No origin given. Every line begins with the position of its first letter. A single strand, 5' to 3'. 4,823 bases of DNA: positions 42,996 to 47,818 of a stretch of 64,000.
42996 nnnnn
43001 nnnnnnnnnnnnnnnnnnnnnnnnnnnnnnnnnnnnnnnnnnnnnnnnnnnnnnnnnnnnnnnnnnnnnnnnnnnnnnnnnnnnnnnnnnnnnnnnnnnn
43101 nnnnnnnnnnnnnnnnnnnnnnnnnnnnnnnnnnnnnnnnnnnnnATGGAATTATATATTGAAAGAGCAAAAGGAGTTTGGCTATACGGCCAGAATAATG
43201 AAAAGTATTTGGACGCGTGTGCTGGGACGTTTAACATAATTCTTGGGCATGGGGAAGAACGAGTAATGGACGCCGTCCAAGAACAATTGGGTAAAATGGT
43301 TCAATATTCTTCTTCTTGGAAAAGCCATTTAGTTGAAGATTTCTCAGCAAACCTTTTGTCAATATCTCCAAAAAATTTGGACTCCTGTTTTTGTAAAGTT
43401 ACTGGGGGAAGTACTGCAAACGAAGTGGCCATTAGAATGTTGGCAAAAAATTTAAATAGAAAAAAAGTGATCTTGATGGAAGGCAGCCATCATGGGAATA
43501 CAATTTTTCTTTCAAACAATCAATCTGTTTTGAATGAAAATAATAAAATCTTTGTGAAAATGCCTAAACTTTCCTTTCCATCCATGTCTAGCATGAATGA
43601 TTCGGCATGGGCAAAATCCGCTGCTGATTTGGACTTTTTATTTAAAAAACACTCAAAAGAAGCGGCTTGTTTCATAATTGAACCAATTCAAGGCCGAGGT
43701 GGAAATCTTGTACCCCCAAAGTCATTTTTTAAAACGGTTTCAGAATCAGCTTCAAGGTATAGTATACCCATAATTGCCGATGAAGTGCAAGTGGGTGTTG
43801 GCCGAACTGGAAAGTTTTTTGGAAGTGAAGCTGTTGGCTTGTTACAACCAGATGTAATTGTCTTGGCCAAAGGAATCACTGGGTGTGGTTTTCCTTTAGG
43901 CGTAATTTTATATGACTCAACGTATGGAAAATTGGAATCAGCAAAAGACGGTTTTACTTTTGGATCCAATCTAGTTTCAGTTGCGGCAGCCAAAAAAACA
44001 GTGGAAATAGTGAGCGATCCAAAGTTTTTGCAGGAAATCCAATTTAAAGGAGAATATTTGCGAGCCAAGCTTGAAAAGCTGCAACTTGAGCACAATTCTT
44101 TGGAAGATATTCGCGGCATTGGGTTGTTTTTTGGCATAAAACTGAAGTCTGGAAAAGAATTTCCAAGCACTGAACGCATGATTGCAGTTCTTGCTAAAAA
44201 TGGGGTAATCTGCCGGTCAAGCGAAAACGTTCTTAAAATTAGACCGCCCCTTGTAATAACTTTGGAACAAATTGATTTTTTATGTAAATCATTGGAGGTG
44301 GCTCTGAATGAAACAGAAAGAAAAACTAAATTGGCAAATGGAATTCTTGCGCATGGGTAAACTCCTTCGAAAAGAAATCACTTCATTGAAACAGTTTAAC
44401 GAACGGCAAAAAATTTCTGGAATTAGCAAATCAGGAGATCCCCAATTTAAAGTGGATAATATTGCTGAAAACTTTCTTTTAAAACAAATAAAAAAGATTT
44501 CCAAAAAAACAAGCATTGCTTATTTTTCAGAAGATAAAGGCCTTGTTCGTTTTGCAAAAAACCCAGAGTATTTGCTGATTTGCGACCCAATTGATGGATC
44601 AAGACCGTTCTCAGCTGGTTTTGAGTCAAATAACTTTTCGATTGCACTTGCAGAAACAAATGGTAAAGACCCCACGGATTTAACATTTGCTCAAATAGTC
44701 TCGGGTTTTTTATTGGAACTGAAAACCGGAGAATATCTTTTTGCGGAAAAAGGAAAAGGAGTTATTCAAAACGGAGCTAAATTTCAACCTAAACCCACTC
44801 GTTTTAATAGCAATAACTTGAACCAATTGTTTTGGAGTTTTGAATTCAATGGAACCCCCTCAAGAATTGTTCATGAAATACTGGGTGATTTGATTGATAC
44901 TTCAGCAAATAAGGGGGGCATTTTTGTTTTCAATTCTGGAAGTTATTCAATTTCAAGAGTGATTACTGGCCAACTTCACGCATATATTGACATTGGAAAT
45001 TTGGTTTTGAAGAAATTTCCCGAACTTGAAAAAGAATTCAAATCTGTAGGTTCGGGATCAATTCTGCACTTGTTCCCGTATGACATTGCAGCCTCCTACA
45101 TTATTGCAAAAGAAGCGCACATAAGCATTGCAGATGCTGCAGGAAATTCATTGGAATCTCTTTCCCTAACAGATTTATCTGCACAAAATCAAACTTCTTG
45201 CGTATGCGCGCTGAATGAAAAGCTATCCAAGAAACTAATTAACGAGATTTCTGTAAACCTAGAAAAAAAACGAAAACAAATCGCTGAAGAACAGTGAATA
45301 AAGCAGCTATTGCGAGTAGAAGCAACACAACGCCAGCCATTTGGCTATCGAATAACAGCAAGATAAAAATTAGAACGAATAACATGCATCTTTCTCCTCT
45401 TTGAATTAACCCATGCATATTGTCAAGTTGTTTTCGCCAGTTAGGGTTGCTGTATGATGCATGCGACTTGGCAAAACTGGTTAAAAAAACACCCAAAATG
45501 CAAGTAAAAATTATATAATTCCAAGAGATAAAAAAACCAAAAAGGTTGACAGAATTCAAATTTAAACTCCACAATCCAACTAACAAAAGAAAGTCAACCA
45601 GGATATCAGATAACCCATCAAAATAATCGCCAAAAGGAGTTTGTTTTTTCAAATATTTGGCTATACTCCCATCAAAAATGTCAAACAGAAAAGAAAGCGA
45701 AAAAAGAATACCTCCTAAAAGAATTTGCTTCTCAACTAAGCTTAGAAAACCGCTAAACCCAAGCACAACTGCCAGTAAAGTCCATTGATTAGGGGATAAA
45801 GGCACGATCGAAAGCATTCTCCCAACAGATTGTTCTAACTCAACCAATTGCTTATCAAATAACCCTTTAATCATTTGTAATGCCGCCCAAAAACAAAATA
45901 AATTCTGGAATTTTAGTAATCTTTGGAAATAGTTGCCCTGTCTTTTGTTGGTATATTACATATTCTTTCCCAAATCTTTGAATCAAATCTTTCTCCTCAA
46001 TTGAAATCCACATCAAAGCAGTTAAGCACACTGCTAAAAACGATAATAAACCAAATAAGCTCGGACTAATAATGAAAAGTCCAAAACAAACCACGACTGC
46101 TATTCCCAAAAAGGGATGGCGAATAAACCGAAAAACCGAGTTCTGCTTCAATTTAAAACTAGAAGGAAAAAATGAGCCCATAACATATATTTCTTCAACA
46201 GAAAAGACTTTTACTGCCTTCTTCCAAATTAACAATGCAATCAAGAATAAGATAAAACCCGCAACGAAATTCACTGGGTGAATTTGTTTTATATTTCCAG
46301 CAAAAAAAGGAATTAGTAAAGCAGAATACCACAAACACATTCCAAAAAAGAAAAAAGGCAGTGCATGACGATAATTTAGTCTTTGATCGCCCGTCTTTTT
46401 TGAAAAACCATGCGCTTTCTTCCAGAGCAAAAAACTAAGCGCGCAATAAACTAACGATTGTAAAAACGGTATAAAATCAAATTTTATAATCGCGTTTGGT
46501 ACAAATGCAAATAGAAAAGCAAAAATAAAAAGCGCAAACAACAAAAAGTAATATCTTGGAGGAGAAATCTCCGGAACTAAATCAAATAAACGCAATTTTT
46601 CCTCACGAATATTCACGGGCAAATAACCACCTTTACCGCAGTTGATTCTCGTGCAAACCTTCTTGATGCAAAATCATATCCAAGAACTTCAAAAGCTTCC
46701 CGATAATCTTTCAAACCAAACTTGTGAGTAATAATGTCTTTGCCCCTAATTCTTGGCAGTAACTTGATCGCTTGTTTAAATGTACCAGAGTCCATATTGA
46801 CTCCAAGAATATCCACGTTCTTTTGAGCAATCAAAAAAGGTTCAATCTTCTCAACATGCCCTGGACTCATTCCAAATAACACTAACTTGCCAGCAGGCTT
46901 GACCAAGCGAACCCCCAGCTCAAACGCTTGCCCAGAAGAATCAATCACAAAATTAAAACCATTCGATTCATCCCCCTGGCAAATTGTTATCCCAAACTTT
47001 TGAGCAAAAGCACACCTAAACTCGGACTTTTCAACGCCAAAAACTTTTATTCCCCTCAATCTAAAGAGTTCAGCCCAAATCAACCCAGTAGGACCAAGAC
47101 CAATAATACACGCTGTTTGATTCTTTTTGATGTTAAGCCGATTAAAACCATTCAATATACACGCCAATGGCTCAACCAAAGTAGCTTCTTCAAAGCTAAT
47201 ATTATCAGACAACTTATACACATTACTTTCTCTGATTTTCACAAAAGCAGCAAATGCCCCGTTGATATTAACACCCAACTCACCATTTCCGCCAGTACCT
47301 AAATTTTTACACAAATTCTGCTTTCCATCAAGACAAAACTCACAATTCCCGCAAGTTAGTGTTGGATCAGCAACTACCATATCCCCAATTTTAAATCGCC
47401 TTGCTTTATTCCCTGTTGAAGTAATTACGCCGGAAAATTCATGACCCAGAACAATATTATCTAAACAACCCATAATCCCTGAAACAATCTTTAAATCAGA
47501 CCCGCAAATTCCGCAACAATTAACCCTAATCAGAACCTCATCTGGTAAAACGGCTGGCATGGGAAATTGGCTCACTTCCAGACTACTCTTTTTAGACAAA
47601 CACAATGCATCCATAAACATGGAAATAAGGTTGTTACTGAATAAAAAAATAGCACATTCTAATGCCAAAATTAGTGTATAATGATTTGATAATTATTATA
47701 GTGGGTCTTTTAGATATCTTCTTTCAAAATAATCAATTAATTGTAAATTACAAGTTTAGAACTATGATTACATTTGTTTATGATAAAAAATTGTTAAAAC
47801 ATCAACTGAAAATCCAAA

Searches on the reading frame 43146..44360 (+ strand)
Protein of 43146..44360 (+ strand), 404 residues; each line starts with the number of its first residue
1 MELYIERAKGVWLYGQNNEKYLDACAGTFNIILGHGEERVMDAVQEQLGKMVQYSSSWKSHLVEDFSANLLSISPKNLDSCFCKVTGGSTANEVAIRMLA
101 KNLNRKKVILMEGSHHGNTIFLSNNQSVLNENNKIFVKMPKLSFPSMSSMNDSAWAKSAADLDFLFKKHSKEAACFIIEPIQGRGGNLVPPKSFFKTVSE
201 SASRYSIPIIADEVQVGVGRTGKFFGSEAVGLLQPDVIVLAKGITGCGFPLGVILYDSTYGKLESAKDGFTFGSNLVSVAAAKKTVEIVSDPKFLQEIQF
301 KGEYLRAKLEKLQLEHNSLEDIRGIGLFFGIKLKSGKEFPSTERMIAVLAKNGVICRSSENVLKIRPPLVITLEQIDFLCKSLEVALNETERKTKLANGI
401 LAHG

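Call 29: search_protein_families(library=pfam, proteins=[window:43146-44360:+], max_evalue=0.01)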
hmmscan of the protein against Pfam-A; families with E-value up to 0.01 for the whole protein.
window:43146-44360:+ (404 aa): 1 family
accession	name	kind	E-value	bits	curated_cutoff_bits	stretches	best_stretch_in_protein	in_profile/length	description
PF00202.27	Aminotran_3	-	8.7e-77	258.9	30.5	1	3-387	11-403/403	Aminotransferase class-III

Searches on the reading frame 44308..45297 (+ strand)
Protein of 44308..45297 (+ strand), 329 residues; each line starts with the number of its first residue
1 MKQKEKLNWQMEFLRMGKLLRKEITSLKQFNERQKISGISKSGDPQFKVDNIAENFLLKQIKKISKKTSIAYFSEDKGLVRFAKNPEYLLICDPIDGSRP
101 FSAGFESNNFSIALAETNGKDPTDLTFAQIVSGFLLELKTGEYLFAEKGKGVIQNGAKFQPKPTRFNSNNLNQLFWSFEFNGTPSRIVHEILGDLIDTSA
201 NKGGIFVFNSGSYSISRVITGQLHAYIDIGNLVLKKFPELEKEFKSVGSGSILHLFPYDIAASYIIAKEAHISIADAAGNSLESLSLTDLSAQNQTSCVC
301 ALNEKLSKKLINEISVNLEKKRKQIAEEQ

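Call 29: search_protein_families(library=pfam, proteins=[window:44308-45297:+], max_evalue=0.01)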
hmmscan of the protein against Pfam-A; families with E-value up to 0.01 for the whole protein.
window:44308-45297:+ (329 aa): 2 families
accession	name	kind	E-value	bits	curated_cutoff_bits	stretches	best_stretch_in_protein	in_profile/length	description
PF00459.30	Inositol_P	-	1.7e-15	57.6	27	1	15-313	15-265/271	Inositol monophosphatase family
PF00316.25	FBPase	-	4.2e-06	27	34.8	1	41-100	56-116/191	Fructose-1-6-bisphosphatase, N-terminal domain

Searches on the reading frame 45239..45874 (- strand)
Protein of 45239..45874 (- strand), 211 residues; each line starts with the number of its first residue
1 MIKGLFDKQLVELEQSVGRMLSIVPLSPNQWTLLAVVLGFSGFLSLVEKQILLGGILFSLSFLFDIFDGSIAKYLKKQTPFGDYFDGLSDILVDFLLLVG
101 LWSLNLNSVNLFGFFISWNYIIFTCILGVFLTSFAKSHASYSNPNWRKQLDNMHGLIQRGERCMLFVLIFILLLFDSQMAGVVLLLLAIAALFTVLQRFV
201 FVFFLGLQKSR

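Call 29: search_protein_families(library=pfam, proteins=[window:45239-45874:-], max_evalue=0.01)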
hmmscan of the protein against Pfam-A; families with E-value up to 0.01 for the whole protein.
window:45239-45874:- (211 aa): 1 family
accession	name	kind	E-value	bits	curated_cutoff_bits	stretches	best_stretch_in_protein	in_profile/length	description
PF01066.26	CDP-OH_P_transf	-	1.6e-14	55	22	1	27-193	3-149/152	CDP-alcohol phosphatidyltransferase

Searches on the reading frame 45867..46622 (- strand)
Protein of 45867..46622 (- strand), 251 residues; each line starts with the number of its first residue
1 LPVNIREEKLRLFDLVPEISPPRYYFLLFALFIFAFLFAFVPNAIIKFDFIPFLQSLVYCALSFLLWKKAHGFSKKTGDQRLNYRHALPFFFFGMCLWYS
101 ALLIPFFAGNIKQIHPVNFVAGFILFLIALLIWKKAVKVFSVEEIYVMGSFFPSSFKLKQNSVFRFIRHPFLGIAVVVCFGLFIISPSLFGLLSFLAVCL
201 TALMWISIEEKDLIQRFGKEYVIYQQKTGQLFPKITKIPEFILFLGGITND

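Call 29: search_protein_families(library=pfam, proteins=[window:45867-46622:-], max_evalue=0.01)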
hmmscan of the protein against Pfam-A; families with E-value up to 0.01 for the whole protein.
window:45867-46622:- (251 aa): 1 family
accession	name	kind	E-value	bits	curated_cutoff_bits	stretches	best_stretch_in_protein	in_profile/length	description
PF04191.18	PEMT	-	3.5e-10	40.7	25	1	118-219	2-104/105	Phospholipid methyltransferase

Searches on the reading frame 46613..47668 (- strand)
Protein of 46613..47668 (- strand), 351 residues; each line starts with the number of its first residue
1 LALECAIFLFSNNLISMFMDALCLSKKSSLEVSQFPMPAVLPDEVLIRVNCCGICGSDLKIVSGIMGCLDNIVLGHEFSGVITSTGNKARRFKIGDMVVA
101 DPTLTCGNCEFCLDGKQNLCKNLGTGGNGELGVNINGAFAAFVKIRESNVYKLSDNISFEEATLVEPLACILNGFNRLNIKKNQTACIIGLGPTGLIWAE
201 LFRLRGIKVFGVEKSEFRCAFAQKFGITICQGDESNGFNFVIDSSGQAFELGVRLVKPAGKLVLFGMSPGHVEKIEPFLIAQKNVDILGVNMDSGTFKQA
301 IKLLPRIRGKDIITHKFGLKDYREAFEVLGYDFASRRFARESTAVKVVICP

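Call 14: search_protein_families(library=pfam, proteins=[window:46613-47668:-], max_evalue=0.01)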
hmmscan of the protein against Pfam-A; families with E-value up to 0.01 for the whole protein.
window:46613-47668:- (351 aa): 4 families
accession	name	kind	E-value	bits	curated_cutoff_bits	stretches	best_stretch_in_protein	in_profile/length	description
PF08240.17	ADH_N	-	7.7e-27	94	23.5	1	42-155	2-104/104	Alcohol dehydrogenase GroES-like domain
PF00107.32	ADH_zinc_N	-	1.5e-13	51.3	31.8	1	193-304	1-127/129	Zinc-binding dehydrogenase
PF16912.11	Glu_dehyd_C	-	1.8e-05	24.8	34.9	1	182-328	30-200/211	Glucose dehydrogenase C-terminus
PF01494.25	FAD_binding_3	-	0.0099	15.6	22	0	185-216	3-34/349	FAD binding domain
